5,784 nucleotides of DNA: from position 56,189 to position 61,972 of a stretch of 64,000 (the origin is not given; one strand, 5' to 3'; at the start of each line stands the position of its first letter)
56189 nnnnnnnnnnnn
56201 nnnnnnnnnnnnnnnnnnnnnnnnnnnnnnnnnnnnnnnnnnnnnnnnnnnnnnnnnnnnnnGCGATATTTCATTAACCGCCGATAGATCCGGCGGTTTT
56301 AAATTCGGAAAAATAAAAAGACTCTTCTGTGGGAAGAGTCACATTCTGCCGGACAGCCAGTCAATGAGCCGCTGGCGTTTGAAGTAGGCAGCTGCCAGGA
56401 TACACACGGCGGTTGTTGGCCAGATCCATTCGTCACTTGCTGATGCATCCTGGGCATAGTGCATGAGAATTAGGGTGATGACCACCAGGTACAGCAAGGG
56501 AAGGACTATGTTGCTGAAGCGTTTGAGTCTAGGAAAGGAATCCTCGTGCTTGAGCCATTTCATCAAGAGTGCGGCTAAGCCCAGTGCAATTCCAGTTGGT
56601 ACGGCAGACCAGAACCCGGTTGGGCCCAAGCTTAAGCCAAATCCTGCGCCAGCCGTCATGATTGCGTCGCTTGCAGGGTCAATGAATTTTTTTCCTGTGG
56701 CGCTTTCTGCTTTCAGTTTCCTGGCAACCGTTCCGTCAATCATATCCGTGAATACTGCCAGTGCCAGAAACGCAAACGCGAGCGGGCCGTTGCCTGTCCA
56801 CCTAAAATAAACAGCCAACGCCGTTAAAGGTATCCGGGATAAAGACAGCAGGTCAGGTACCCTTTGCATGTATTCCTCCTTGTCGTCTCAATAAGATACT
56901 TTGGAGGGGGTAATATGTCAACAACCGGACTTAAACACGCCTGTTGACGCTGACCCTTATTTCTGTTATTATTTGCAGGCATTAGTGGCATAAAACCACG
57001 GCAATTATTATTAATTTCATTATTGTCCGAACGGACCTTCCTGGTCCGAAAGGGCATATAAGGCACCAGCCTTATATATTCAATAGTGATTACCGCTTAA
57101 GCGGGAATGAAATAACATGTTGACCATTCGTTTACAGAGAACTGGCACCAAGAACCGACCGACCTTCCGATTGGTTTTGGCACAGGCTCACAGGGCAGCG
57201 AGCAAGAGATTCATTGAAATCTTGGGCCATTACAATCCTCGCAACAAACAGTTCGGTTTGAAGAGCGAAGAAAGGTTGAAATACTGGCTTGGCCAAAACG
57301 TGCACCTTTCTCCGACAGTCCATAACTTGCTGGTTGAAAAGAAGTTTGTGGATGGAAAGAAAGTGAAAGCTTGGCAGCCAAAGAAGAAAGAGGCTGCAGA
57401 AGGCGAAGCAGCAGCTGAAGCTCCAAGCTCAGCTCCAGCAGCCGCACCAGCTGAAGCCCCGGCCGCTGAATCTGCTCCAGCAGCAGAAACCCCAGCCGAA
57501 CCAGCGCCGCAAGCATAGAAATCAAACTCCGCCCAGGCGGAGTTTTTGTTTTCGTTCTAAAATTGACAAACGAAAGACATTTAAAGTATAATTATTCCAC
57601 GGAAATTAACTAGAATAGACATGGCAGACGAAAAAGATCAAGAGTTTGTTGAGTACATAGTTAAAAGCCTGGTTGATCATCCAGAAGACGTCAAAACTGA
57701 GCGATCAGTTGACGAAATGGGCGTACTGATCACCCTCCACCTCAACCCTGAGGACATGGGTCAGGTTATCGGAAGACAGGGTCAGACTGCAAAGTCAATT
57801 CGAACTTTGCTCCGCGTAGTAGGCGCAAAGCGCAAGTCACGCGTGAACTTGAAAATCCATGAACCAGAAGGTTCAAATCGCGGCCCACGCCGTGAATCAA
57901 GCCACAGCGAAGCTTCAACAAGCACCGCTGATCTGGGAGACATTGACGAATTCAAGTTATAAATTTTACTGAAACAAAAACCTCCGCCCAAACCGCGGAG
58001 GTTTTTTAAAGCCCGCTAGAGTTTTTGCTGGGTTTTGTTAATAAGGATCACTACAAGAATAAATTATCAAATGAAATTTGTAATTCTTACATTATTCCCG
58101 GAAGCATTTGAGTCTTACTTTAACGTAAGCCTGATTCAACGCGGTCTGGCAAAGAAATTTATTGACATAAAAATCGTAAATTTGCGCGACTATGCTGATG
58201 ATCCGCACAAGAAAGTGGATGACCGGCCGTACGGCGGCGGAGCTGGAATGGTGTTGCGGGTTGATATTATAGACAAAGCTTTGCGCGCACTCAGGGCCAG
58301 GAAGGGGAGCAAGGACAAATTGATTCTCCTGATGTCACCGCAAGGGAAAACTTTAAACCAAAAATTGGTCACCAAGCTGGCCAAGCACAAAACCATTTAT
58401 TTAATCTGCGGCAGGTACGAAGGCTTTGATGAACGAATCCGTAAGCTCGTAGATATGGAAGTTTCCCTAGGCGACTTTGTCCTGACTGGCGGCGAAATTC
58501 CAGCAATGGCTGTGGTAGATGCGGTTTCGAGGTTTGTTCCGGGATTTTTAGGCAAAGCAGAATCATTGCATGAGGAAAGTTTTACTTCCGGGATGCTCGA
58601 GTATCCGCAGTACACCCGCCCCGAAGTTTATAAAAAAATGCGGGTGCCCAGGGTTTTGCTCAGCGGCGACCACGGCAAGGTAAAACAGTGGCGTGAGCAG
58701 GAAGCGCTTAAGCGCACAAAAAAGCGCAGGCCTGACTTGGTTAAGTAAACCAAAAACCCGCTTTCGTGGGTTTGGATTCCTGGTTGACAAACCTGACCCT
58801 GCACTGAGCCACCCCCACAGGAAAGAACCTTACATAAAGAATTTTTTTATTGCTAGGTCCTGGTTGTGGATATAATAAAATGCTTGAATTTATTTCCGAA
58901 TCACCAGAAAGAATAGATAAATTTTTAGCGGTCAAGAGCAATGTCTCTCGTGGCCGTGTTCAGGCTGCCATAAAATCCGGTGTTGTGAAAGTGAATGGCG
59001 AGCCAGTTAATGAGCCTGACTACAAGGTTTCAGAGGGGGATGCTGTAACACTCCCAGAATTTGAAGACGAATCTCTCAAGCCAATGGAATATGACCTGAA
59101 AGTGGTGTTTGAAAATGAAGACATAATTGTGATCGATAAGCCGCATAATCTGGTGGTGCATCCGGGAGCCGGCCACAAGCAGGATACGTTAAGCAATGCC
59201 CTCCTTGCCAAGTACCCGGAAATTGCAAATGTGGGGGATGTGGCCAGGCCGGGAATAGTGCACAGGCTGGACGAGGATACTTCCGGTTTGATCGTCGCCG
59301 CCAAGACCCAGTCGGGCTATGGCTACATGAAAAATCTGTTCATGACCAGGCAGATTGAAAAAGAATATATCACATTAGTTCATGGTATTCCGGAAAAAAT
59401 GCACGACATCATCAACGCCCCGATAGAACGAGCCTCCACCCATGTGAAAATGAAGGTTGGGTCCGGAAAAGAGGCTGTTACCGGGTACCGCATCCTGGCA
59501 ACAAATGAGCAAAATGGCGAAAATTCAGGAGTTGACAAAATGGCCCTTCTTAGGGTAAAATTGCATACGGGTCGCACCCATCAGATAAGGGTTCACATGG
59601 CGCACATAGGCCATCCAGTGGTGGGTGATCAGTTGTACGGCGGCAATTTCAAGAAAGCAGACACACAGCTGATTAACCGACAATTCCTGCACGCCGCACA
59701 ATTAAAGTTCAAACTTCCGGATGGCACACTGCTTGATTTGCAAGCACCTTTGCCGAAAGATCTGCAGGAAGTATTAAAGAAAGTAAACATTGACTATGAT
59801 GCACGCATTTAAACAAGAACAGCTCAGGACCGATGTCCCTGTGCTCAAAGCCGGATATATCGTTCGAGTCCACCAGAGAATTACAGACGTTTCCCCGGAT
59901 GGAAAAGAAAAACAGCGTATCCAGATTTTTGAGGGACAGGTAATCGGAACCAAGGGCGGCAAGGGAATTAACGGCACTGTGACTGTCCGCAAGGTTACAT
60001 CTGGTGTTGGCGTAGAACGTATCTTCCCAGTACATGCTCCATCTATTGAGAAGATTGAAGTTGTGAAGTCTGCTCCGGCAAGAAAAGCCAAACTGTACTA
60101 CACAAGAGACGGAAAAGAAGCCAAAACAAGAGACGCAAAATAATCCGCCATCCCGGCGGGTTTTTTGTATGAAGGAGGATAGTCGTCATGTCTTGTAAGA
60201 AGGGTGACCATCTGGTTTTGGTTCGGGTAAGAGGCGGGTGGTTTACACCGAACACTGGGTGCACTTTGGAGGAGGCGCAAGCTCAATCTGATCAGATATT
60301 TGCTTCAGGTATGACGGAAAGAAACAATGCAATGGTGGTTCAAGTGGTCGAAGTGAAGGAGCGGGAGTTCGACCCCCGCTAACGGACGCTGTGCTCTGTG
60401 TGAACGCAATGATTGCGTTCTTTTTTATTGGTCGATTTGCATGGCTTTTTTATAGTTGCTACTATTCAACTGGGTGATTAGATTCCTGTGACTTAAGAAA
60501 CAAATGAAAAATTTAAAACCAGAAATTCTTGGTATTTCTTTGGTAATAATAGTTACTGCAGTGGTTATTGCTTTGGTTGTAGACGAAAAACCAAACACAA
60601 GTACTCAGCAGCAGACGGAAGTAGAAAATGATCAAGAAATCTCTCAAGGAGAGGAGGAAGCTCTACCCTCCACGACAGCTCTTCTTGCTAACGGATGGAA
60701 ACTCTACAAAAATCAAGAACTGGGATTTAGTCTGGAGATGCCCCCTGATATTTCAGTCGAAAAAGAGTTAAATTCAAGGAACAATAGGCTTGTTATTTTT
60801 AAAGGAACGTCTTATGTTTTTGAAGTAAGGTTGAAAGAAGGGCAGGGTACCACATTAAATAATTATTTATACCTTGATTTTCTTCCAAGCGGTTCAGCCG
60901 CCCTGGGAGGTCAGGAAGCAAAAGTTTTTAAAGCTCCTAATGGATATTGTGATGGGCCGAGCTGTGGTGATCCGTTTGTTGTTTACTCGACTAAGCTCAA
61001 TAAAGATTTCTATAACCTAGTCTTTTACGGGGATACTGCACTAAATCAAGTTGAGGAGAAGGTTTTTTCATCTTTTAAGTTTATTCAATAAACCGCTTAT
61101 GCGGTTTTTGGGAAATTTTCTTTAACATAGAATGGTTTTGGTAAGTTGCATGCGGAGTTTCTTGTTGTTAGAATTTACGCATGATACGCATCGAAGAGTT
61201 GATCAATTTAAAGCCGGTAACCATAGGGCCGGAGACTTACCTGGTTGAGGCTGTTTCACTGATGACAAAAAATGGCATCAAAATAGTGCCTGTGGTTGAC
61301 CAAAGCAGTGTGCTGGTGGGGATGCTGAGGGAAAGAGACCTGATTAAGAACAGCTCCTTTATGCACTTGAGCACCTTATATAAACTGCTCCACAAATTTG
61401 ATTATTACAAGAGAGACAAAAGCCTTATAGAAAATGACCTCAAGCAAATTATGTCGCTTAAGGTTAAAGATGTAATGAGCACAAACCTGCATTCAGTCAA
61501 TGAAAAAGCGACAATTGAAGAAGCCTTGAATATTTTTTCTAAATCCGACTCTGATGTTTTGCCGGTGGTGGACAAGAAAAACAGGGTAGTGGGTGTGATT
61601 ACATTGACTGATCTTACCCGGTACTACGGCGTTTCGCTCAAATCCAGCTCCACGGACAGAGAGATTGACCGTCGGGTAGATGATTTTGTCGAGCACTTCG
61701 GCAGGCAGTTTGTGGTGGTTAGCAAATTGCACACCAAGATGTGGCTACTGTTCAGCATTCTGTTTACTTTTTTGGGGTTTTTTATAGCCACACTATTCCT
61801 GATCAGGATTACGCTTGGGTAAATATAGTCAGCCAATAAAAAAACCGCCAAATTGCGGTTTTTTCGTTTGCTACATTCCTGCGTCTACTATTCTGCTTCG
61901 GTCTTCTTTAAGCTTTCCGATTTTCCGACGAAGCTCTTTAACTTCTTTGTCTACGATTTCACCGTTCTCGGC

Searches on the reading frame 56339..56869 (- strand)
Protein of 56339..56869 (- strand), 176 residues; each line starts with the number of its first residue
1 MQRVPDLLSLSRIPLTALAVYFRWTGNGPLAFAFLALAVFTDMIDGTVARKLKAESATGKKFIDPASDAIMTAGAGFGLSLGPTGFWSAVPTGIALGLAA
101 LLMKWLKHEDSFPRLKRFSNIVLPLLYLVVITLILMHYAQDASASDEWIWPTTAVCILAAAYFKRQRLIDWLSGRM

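Call 21: search_protein_families(library=pfam, proteins=[window:56339-56869:-])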
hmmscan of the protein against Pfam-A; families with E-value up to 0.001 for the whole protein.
window:56339-56869:- (176 aa): 1 family
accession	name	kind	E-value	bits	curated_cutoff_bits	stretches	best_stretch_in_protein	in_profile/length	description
PF01066.26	CDP-OH_P_transf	-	9.1e-15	55.8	22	1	4-145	3-138/152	CDP-alcohol phosphatidyltransferase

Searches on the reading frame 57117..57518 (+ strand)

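Call 21: search_protein_families(library=pfam, proteins=[window:57117-57518:+])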
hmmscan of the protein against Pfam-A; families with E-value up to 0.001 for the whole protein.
window:57117-57518:+ (133 aa): 1 family
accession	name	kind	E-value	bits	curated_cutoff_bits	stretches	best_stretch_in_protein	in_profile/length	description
PF00886.24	Ribosomal_S16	-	1.2e-13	51.3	27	1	8-60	1-57/62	Ribosomal protein S16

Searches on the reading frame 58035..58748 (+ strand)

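Call 21: search_protein_families(library=pfam, proteins=[window:58035-58748:+])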
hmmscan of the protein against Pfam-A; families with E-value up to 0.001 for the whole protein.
window:58035-58748:+ (237 aa): 1 family
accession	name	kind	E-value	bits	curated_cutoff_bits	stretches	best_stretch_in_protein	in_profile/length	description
PF01746.26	tRNA_m1G_MT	-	4.7e-58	196.6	27.3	1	39-233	6-195/195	tRNA (Guanine-1)-methyltransferase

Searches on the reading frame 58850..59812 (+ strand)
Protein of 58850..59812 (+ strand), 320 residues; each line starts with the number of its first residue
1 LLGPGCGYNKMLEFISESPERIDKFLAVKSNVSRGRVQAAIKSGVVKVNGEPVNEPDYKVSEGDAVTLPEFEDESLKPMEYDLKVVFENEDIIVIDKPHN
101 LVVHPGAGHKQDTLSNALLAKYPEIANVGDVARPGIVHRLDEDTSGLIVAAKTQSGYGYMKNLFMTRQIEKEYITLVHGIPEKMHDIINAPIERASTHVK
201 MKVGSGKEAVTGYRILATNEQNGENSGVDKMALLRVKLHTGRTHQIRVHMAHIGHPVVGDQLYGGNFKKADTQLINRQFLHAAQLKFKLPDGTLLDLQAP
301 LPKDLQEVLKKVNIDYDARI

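Call 21: search_protein_families(library=pfam, proteins=[window:58850-59812:+])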
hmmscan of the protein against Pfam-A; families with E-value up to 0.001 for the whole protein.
window:58850-59812:+ (320 aa): 3 families
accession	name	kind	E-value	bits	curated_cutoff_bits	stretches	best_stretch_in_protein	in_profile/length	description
PF00849.27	PseudoU_synth_2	-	1.5e-30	106.8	26.8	1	91-252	1-152/152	RNA pseudouridylate synthase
PF01479.30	S4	-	1.9e-11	44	22.8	1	20-66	1-48/48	S4 domain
PF13275.11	S4_2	-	0.00019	21.7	24.6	0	28-70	16-59/65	S4 domain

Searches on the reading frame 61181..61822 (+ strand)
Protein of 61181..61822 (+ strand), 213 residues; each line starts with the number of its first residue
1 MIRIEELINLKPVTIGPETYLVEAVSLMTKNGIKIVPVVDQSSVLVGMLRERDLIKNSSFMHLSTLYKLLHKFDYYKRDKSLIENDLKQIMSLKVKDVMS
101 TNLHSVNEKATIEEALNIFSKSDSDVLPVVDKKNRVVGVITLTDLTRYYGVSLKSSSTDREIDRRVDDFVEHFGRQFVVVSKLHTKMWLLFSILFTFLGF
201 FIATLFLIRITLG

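Call 21: search_protein_families(library=pfam, proteins=[window:61181-61822:+])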
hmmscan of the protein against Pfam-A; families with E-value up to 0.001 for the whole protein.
window:61181-61822:+ (213 aa): 1 family
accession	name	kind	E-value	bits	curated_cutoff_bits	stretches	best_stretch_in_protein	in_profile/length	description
PF00571.33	CBS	-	7.6e-27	93.8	24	2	95-149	1-55/57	CBS domain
